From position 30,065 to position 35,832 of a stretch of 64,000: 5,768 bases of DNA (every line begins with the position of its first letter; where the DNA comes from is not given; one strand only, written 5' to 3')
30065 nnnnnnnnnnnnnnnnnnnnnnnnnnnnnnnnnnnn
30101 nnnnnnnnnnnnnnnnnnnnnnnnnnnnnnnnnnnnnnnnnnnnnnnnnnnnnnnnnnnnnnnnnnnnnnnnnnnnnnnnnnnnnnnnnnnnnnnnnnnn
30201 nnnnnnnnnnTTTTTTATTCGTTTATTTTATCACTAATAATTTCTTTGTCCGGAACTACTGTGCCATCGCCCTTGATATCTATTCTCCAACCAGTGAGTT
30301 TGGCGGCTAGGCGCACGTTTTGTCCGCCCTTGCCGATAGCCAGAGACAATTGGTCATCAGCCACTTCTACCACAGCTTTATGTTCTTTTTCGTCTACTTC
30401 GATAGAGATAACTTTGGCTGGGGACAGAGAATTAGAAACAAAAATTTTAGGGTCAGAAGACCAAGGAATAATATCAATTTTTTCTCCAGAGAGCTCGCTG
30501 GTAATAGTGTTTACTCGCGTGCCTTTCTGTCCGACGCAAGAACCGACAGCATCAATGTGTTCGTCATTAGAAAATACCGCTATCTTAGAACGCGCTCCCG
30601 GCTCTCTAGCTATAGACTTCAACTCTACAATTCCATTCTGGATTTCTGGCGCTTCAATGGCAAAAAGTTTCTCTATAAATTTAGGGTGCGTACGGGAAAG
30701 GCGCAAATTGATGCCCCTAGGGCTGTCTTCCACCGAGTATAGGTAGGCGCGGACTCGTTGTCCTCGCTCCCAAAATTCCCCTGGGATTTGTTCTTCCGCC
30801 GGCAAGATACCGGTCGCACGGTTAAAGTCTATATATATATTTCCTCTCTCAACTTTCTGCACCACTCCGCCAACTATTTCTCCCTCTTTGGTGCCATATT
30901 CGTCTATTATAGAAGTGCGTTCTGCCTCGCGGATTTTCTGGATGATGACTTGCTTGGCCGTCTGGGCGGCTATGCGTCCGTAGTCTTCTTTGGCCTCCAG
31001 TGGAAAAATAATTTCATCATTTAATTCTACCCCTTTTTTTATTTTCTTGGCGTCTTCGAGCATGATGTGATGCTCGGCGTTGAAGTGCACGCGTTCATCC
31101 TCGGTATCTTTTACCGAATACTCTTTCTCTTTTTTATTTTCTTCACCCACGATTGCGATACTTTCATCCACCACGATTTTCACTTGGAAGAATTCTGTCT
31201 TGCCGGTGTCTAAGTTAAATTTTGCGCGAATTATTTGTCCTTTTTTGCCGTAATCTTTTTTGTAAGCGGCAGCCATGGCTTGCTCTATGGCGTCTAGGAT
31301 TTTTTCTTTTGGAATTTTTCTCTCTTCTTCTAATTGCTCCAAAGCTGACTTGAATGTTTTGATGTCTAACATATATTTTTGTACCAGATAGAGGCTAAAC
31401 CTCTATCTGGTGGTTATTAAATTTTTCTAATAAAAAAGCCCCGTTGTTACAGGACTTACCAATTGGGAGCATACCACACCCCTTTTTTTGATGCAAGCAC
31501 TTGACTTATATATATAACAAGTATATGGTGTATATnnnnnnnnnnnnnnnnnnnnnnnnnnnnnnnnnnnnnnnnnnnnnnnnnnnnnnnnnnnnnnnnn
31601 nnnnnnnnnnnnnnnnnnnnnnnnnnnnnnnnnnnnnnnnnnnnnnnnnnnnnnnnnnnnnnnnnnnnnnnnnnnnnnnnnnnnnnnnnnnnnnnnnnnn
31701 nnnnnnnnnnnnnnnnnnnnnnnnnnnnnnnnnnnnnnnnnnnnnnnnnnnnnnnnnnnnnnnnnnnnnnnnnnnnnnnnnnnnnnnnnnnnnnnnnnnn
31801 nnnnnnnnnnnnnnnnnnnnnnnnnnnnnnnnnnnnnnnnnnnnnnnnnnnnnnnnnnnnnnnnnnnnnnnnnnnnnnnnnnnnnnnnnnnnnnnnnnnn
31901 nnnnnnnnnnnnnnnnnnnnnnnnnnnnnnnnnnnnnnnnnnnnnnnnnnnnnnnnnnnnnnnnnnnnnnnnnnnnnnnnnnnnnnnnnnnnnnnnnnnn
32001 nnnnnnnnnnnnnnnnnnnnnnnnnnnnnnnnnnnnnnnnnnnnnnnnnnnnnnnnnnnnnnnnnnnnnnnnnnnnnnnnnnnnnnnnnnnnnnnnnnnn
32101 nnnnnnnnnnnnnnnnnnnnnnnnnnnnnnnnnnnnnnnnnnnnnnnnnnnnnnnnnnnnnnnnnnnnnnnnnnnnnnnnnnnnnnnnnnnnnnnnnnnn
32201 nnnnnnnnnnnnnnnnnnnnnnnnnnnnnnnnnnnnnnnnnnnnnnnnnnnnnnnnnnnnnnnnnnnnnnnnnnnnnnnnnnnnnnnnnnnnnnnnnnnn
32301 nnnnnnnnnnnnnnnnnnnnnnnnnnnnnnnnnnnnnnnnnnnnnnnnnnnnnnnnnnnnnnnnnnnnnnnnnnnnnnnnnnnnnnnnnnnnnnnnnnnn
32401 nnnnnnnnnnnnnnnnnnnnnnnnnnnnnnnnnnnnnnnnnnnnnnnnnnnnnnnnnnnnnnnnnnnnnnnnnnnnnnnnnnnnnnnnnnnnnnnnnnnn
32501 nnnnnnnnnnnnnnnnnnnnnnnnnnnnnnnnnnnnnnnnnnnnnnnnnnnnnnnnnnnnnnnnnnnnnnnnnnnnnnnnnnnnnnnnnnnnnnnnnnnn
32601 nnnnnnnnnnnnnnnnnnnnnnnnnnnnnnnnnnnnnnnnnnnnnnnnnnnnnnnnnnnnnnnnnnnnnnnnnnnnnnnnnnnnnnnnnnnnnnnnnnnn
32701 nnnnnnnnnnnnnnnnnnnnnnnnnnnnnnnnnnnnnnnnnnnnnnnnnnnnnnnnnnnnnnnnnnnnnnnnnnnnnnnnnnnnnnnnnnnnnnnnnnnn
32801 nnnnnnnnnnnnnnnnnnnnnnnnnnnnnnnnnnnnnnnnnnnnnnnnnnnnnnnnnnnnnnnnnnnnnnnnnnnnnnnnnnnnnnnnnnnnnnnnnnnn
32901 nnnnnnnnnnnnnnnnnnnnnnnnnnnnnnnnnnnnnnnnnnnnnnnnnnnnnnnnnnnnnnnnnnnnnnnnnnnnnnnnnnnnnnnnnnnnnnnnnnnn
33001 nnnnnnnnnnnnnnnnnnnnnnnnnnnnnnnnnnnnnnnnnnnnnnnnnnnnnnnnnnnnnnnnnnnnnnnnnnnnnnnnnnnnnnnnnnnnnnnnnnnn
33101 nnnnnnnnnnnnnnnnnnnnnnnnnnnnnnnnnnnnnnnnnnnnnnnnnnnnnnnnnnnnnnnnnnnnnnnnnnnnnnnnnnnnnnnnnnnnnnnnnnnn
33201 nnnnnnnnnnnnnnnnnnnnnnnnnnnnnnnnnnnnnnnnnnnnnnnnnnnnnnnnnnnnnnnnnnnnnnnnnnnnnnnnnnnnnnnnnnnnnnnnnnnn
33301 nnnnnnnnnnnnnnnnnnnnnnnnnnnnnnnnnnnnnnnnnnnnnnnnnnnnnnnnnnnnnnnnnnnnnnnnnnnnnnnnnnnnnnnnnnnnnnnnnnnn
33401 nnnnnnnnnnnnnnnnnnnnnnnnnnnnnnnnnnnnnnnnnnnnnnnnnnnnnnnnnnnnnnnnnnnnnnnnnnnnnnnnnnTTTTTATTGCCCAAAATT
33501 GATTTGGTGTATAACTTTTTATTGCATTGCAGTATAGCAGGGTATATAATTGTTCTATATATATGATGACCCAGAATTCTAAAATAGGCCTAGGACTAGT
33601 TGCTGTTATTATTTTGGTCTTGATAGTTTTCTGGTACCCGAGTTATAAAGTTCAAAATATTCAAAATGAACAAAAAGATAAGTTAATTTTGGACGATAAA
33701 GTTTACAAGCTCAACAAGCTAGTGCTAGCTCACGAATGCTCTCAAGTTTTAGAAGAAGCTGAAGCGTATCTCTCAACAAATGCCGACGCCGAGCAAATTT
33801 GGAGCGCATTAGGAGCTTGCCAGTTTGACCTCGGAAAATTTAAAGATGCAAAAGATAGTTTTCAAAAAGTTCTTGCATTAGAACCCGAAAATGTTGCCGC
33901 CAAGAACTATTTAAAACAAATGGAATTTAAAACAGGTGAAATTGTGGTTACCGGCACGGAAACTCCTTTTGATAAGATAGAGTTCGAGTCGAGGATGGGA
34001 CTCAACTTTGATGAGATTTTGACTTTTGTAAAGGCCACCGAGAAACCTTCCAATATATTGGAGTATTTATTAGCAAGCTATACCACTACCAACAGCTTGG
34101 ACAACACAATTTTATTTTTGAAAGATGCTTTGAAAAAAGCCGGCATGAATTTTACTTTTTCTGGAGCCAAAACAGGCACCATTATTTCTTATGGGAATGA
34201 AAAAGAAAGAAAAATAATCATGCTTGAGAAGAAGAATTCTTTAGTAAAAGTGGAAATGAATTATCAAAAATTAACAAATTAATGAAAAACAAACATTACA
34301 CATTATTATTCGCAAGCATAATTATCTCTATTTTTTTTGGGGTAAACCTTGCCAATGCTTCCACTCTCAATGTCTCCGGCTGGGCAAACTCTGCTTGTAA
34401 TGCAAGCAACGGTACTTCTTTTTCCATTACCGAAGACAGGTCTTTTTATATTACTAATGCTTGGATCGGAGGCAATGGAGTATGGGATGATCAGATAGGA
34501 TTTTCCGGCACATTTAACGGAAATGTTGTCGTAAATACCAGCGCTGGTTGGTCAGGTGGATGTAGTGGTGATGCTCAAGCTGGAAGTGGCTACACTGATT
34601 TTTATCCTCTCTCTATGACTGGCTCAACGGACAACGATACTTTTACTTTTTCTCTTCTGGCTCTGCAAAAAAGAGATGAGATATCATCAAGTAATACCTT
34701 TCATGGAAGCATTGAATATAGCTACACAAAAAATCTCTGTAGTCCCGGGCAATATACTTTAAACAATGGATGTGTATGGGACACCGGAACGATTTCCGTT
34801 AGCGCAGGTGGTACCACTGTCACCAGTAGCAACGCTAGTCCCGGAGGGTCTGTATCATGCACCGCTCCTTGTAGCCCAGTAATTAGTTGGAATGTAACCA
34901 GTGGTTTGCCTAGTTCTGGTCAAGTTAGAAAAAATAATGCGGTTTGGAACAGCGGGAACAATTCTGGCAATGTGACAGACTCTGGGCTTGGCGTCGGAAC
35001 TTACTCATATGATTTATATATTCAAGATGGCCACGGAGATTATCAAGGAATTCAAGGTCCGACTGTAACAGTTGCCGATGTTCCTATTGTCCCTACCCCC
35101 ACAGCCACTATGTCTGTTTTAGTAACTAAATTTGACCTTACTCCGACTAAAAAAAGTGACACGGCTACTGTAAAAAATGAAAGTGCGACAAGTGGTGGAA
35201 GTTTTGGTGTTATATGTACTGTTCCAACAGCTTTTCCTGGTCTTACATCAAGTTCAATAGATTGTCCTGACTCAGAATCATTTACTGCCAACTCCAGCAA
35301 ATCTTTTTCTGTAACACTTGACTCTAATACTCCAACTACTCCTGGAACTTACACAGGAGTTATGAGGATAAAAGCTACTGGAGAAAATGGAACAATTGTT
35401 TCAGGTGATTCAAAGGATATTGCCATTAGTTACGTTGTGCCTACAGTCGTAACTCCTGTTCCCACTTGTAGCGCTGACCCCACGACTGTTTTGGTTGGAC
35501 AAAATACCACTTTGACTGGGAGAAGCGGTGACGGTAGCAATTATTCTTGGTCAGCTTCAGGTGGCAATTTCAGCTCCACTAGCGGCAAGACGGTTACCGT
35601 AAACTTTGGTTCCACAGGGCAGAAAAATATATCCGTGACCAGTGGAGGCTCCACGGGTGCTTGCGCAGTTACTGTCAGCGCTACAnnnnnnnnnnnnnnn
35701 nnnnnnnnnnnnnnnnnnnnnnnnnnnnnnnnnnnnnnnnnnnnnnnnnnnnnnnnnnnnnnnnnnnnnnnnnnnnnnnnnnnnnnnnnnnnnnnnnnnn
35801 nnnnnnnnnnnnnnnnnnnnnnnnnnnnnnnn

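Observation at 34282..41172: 2296-aa surface protein built from a novel 5x Cys-repeat domain, beta-helix, FN3, InlB-B-like repeats and a C-terminal Cys-rich tandem repeat, encoded immediately upstream of the type IV pilus operon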

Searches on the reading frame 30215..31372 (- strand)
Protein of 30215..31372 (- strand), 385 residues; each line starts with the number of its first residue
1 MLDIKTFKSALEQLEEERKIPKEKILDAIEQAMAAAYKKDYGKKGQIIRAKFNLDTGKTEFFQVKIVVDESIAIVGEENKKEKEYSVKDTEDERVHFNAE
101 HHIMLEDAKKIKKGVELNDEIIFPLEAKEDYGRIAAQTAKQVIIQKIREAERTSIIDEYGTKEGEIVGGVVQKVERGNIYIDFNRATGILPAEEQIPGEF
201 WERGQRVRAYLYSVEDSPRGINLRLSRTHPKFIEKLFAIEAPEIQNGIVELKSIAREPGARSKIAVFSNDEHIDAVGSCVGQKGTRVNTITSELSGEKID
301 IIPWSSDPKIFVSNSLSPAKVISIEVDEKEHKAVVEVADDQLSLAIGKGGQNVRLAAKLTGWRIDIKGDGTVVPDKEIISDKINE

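Call 15: search_protein_families(library=pfam, proteins=[window:30215-31372:-], max_evalue=0.01)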
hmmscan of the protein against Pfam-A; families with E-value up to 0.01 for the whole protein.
window:30215-31372:- (385 aa): 7 families
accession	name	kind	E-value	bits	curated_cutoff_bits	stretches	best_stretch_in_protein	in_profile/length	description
PF13184.12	KH_5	-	2.5e-30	104.8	27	1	258-326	1-69/69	NusA-like KH domain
PF08529.16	NusA_N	-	2.8e-30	105.4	23.8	1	7-152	2-118/119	NusA N-terminal domain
PF23095.1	KH_NusA_C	-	1.8e-05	25.1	34.2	1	333-366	1-34/59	Transcription termination/antitermination protein NusA, KH domain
PF00575.29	S1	-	2.3e-05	25.1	22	1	162-223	3-71/74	S1 RNA binding domain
PF07650.23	KH_2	-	0.0002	21.5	22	1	311-364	5-58/78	KH domain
PF00013.35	KH_1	-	0.00043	20.4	21.5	0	335-371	4-41/66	KH domain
PF10246.15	MRP-S35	-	0.0031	17.9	25.1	1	152-219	12-79/105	Mitochondrial ribosomal protein MRP-S35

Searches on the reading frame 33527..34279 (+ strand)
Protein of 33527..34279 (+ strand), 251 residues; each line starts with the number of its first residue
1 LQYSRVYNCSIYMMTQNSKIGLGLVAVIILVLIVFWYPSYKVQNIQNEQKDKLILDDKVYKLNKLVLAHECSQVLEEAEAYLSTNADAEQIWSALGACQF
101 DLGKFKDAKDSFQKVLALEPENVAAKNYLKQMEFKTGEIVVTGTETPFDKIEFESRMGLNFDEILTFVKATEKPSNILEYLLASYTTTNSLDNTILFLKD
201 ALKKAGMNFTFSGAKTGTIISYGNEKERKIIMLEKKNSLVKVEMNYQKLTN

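Call 15: search_protein_families(library=pfam, proteins=[window:33527-34279:+], max_evalue=0.01)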
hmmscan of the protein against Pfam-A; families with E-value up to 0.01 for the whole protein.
window:33527-34279:+ (251 aa): 5 families
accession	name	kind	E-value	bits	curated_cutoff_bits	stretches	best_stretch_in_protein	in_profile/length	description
PF00515.34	TPR_1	-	1.5e-07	31.3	27.8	1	91-122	3-34/34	Tetratricopeptide repeat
PF07719.23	TPR_2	-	1.3e-06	28.5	27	1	91-122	3-34/34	Tetratricopeptide repeat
PF23914.1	TPR_CcmH_CycH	-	0.00049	20.4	42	1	82-132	43-93/158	Cytochrome c-type biogenesis protein H TPR domain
PF13181.12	TPR_8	-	0.0014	19.1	25.7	1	90-122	2-34/34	Tetratricopeptide repeat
PF14559.12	TPR_19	-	0.0018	19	25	0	101-138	3-40/68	Tetratricopeptide repeat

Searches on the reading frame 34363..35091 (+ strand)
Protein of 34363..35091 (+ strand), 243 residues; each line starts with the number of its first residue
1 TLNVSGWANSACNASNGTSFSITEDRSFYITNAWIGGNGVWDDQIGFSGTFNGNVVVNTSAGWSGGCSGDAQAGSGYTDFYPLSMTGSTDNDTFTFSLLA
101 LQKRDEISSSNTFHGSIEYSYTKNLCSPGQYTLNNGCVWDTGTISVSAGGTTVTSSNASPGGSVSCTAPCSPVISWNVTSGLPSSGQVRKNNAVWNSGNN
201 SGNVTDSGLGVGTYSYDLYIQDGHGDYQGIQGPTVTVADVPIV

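Call 63: search_protein_families(library=pfam, proteins=[window:34363-35091:+], max_evalue=10)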
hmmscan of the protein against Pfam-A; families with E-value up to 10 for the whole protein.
window:34363-35091:+ (243 aa): 2 families
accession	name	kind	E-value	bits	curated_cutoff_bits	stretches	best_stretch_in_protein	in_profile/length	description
PF15417.11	DUF4624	-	0.012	16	25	1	84-108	79-103/132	Domain of unknown function (DUF4624)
PF14686.12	fn3_3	-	0.018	15.3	24.4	1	195-232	28-62/75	Polysaccharide lyase family 4, domain II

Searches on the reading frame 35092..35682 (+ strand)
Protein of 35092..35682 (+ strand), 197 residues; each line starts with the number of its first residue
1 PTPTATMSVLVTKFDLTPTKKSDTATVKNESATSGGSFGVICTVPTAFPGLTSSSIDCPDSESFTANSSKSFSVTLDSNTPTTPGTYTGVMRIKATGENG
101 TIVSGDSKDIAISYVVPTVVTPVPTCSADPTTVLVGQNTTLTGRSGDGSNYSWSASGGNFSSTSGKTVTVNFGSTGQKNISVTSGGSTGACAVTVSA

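Call 63: search_protein_families(library=pfam, proteins=[window:35092-35682:+], max_evalue=10)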
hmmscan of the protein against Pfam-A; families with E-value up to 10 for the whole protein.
window:35092-35682:+ (197 aa): 2 families
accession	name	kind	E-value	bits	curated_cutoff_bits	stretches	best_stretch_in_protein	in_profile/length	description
PF00801.26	PKD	-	0.015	15.8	23.5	1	127-189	5-70/80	PKD domain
PF10698.15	DUF2505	-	0.029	14.9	26.9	1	43-102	59-117/158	Protein of unknown function (DUF2505)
